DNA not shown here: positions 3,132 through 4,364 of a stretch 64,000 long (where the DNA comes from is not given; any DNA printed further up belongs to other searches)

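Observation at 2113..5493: Low-GC three-gene island (PD-(D/E)xK nuclease-like / sce7725-Beta-like / Zn-ribbon-RES) between clpB and a DEAD-box helicase: candidate uncharacterised defence or abortive-infection module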

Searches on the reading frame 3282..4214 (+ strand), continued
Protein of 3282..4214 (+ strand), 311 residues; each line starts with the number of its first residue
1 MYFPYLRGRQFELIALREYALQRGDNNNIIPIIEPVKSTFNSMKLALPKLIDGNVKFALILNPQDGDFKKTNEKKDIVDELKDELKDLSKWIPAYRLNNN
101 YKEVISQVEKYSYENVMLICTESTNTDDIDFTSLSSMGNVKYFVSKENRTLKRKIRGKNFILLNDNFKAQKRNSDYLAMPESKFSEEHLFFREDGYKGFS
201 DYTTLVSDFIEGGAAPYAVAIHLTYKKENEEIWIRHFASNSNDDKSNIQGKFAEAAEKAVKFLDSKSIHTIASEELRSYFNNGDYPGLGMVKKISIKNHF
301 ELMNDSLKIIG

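Call 107: get_annotated_region(hit=H66, flank=8000)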
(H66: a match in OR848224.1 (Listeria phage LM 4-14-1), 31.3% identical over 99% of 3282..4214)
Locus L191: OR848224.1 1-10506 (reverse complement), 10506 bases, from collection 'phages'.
description: UNVERIFIED_ORG: Listeria phage LM 4-14-1 clone NODE_127_length_10506_cov_3.871129 genomic sequence.
organism: Listeria phage LM 4-14-1 (NCBI taxid 3113836)
taxonomy: Viruses
host: Listeria monocytogenes; source: wastewater; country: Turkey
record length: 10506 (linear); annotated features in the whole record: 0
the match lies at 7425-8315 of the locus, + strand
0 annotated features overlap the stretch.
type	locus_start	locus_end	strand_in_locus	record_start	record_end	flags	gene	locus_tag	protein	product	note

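Call 108: get_annotated_region(hit=H65, flank=6000)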
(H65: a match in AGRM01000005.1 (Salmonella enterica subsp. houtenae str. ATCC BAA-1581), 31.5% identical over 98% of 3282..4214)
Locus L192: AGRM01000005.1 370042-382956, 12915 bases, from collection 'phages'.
description: Salmonella enterica subsp. houtenae str. ATCC BAA-1581 SEHO0AFNL_Contig0.6, whole genome shotgun sequence.
organism: Salmonella enterica subsp. houtenae str. ATCC BAA-1581 (NCBI taxid 523831)
taxonomy: Bacteria; Pseudomonadati; Pseudomonadota; Gammaproteobacteria; Enterobacterales; Enterobacteriaceae; Salmonella
host: Homo sapiens; source: -; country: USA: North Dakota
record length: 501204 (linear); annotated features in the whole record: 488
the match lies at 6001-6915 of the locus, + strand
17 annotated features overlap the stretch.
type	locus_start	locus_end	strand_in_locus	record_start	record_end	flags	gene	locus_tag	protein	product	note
CDS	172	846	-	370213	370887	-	-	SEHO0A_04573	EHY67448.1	hypothetical protein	-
CDS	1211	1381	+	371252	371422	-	-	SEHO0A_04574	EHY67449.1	hypothetical protein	-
CDS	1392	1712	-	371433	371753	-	-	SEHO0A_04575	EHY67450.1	hypothetical protein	-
CDS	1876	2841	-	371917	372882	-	-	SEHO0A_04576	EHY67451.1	ICE-like protease p20 domain protein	-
CDS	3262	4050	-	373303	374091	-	-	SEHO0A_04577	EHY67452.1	hypothetical protein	-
CDS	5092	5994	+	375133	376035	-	-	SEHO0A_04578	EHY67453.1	hypothetical protein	-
CDS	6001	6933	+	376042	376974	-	-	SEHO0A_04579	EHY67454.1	hypothetical protein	-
CDS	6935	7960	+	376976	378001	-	-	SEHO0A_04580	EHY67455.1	RES domain protein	-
CDS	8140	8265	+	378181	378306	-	-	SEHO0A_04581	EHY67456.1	hypothetical protein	-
CDS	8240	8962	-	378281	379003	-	-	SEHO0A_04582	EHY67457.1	site-specific recombinase, phage integrase family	-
CDS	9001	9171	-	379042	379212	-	-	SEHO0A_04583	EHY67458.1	hypothetical protein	-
CDS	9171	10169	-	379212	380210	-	-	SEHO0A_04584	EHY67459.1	integrating conjugative element protein, PFL_4705 family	-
CDS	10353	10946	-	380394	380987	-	-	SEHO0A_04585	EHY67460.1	integrating conjugative element protein, PFL_4704 family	-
CDS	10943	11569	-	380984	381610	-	-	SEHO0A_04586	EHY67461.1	integrating conjugative element protein, PFL_4703 family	-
CDS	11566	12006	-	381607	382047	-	-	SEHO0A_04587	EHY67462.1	conjugative transfer region protein family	-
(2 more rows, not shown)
